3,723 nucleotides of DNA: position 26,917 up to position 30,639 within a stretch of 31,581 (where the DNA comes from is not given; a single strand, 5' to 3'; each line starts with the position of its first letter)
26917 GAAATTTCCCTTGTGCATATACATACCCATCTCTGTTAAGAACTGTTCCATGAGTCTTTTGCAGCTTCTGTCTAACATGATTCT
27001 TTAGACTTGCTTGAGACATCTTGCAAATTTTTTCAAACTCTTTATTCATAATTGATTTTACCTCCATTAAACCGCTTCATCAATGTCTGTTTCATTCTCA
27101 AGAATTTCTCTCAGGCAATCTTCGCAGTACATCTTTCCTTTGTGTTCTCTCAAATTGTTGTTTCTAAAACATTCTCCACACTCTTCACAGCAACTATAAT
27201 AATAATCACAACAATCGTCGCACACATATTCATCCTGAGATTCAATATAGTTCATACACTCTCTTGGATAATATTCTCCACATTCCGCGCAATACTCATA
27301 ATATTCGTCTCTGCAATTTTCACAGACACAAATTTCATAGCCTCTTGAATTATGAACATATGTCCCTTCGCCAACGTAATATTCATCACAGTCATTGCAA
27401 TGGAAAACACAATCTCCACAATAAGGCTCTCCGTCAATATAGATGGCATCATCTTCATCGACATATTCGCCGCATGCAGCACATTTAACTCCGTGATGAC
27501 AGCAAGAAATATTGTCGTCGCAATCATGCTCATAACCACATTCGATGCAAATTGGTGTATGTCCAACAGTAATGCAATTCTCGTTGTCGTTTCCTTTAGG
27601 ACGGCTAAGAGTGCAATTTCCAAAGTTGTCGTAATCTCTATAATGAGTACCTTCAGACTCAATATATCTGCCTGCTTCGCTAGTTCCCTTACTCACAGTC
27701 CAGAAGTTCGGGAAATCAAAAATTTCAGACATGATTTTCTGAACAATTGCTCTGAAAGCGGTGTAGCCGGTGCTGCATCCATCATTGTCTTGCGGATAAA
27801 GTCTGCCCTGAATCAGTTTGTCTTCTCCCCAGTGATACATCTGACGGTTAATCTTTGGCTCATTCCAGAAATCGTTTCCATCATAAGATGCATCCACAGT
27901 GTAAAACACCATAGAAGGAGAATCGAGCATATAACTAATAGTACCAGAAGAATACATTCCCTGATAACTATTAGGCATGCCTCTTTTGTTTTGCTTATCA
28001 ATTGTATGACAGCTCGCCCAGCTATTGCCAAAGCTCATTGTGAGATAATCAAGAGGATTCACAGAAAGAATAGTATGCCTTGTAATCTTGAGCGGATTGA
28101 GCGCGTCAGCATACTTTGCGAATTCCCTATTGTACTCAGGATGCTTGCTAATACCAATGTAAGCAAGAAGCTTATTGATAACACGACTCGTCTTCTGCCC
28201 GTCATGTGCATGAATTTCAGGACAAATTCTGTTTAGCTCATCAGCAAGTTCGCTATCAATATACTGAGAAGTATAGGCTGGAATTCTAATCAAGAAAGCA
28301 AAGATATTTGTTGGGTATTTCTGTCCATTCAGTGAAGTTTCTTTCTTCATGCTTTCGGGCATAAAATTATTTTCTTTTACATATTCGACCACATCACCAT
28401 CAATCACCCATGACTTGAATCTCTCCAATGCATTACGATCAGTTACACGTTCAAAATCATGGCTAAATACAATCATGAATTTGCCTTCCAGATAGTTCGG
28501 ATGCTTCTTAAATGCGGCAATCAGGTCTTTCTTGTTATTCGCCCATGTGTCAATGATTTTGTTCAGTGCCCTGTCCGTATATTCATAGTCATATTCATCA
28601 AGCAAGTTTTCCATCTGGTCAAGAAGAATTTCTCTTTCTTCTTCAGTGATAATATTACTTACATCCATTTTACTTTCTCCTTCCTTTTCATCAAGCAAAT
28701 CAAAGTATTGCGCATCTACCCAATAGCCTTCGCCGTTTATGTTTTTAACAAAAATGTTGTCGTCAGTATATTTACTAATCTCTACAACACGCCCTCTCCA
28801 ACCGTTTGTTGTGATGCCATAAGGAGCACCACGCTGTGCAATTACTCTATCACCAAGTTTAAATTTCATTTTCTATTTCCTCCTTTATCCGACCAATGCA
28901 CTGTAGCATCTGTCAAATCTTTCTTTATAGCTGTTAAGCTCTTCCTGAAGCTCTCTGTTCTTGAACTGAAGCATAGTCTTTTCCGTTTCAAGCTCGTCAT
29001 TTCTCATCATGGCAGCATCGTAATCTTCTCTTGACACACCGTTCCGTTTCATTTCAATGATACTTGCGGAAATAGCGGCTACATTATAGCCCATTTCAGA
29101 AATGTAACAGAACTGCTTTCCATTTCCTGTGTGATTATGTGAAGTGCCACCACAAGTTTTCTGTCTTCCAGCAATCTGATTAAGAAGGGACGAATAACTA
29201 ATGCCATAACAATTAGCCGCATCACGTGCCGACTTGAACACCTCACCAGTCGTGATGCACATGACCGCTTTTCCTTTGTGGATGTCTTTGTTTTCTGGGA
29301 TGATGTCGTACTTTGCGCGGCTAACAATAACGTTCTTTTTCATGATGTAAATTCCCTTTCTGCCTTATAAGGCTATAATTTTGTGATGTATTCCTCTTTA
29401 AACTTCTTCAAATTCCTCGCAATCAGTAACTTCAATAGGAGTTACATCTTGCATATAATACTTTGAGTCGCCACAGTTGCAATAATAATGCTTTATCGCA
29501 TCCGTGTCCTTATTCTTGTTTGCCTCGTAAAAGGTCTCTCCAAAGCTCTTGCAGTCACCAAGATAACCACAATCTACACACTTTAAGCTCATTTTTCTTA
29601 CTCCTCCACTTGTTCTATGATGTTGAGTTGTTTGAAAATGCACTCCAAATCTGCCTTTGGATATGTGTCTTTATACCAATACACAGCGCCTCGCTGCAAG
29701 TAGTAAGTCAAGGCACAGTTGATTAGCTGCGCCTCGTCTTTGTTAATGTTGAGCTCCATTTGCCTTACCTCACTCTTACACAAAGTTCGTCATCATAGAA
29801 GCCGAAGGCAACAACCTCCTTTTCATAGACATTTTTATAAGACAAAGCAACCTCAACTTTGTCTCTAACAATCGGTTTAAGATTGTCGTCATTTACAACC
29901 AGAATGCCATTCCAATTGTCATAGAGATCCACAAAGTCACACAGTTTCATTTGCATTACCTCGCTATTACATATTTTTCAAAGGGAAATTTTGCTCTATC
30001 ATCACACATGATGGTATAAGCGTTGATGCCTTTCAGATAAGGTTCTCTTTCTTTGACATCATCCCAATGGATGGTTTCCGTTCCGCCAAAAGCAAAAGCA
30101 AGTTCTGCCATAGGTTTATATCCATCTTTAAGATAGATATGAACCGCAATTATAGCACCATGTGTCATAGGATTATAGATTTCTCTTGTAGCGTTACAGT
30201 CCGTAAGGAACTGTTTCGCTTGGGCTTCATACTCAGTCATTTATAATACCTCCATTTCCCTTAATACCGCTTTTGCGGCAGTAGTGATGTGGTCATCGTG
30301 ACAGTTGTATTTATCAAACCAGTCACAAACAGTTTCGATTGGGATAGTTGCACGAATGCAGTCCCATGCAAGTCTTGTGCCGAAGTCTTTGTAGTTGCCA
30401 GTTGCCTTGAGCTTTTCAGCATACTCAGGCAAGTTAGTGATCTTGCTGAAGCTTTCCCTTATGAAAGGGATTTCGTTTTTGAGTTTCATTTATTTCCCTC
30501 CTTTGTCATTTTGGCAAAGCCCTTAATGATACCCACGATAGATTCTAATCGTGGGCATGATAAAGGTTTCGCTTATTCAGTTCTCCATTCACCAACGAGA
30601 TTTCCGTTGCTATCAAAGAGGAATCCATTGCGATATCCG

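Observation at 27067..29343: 600-aa protein with a C-terminal tandem CxxC array, followed by a NUMOD1-like HTH protein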

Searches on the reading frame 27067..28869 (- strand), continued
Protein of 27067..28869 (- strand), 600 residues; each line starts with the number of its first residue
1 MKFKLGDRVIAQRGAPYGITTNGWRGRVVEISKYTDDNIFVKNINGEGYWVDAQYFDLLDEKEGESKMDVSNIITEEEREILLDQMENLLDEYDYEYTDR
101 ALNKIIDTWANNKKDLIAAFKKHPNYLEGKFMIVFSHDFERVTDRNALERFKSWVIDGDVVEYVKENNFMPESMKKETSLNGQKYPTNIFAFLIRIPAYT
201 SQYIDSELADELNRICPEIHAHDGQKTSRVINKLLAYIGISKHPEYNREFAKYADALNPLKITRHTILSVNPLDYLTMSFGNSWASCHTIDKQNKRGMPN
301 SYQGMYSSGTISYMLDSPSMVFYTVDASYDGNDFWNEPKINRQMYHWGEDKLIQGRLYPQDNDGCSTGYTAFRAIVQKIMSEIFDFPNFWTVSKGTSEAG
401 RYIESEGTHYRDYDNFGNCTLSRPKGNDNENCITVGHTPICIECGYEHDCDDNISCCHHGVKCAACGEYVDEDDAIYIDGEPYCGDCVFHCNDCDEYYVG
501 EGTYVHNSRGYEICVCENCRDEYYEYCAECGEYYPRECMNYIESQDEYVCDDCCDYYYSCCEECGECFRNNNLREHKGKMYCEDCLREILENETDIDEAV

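Call 62: find_encoding_contigs(protein=P0174, flank=9000, max_places=1)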
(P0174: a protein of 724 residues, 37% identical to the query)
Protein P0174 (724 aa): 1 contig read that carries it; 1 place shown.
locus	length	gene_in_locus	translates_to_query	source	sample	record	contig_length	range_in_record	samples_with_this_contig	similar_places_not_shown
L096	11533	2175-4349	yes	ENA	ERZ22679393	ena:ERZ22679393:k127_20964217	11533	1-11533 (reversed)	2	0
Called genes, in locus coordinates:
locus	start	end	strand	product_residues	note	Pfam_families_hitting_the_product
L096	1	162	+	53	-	?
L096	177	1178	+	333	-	PF04389:Peptidase_M28 (weak)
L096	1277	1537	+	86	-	-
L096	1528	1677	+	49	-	-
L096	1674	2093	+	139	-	-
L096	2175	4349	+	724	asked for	PF27112:YrzR_Zn_ribbon (faint)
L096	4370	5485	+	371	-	PF04389:Peptidase_M28 (faint)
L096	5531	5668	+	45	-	-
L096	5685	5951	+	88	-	-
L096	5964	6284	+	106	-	-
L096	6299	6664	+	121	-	-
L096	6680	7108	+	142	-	-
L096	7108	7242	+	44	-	-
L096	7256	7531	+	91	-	-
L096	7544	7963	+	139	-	-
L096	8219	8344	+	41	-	-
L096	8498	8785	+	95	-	-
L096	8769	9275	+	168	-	-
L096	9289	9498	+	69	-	-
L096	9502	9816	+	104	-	PF11171:DUF2958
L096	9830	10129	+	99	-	-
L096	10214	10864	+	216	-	PF17338:GP88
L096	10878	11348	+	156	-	-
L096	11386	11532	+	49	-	?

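Call 63: find_encoding_contigs(protein=P0191, flank=9000, max_places=1)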
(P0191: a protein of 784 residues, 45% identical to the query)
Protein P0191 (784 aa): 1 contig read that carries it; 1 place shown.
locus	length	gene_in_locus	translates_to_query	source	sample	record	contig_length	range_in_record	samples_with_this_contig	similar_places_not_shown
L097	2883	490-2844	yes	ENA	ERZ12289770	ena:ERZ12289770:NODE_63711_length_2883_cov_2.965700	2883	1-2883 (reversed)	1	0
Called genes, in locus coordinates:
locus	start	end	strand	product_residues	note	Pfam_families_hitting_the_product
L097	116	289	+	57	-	-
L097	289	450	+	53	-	-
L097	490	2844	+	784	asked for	-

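Call 74: search_protein_families(library=pfam, proteins=[L095:3913-4965:+, L095:5051-5923:+], max_evalue=1)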
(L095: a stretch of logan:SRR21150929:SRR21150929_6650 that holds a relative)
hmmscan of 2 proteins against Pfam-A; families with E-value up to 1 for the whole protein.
L095:3913-4965:+ (350 aa): 4 families
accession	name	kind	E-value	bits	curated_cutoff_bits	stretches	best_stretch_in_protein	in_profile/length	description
PF04389.22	Peptidase_M28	-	2.8e-05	24.4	21.3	1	57-173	12-115/193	Peptidase family M28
PF01546.33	Peptidase_M20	-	3.9e-05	24.1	24.6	1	61-148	1-94/206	Peptidase family M20/M25/M40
PF21109.2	Stonustoxin_helical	-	0.15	12.6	27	0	8-38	25-55/96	Stonustoxin helical domain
PF05343.19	Peptidase_M42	-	0.15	11.5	23.2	0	97-133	134-177/292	M42 glutamyl aminopeptidase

L095:5051-5923:+ (290 aa): 3 families
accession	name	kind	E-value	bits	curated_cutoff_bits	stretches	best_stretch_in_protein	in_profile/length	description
PF18941.5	DUF5688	-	5.1e-75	253.1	34.5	1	5-280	1-289/290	Family of unknown function (DUF5688)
PF05629.16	Nanovirus_C8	-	0.052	14.1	25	1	34-105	63-139/154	Nanovirus component 8 (C8) protein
PF20612.3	SHOCT_2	-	0.09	13.4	24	1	148-182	15-49/53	SHOCT domain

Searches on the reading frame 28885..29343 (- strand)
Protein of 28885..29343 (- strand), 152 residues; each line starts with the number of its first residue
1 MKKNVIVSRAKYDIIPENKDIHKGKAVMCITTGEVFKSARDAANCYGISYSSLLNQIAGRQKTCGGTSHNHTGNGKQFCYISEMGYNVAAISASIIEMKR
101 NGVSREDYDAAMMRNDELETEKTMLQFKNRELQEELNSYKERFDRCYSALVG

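Call 4: search_protein_families(library=pfam, proteins=[window:28885-29343:-], max_evalue=1)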
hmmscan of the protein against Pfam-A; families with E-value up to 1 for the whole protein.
window:28885-29343:- (152 aa): 5 families
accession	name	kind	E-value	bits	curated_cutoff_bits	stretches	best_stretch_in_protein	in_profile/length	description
PF22083.2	I-HmuI_NUMOD-like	-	0.011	15.8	27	1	35-66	11-42/46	DNA endonuclease I-HmuI-like, NUMOD-like domain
PF05225.22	HTH_psq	-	0.039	14.1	20.4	1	38-55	18-35/45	helix-turn-helix, Psq domain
PF17253.7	DUF5320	-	0.13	13.9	27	1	96-144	62-97/99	Family of unknown function (DUF5320)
PF20987.3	I-TevI_DNA-bd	-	0.14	12.5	27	1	32-53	17-38/51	Intron-encoded endonuclease 1, DNA-binding domain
PF17106.10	NACHT_sigma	-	0.19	12.3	27.6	1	63-78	15-30/42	Sigma domain on NACHT-NTPases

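Call 5: search_protein_families(library=phrogs, proteins=[window:28885-29343:-], max_evalue=0.01)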
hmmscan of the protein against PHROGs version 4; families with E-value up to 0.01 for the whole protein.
window:28885-29343:- (152 aa): 2 families
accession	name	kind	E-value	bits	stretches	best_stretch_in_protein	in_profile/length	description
phrog_4538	-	unknown function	3.2e-06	27.3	1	14-66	388-441/447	-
phrog_1378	-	unknown function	0.0054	18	1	83-139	23-80/82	-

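Call 41: search_protein_families(library=ncbifam, proteins=[window:28885-29343:-], max_evalue=0.1)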
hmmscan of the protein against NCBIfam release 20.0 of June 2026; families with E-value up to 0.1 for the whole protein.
window:28885-29343:- (152 aa): 2 families
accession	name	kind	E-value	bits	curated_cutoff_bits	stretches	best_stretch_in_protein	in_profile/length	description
NF010757.0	PRK14160.1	equivalog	0.0098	15.3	184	1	97-146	38-87/211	nucleotide exchange factor GrpE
TIGR00219.1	mreC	equivalog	0.088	11.9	92.75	0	76-145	45-116/283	rod shape-determining protein MreC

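Call 42: search_protein_families(library=padloc, proteins=[window:28885-29343:-], max_evalue=0.1)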
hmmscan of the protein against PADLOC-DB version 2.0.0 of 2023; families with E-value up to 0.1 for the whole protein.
window:28885-29343:- (152 aa): 0 families

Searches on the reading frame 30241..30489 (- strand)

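Call 14: search_protein_families(library=pfam, proteins=[window:30241-30489:-], max_evalue=0.01)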
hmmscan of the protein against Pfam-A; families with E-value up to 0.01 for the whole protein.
window:30241-30489:- (82 aa): 0 families

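Call 17: search_protein_families(library=phrogs, proteins=[window:30241-30489:-], max_evalue=0.001)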
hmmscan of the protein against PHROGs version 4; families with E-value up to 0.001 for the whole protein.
window:30241-30489:- (82 aa): 1 family
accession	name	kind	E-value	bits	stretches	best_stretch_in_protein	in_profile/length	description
phrog_9817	-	unknown function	8.2e-06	27.1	1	18-81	21-93/94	-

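Call 84: search_protein_families(library=ncbifam, proteins=[window:30241-30489:-], max_evalue=0.01)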
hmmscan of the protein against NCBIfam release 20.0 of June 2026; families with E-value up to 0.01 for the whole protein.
window:30241-30489:- (82 aa): 0 families
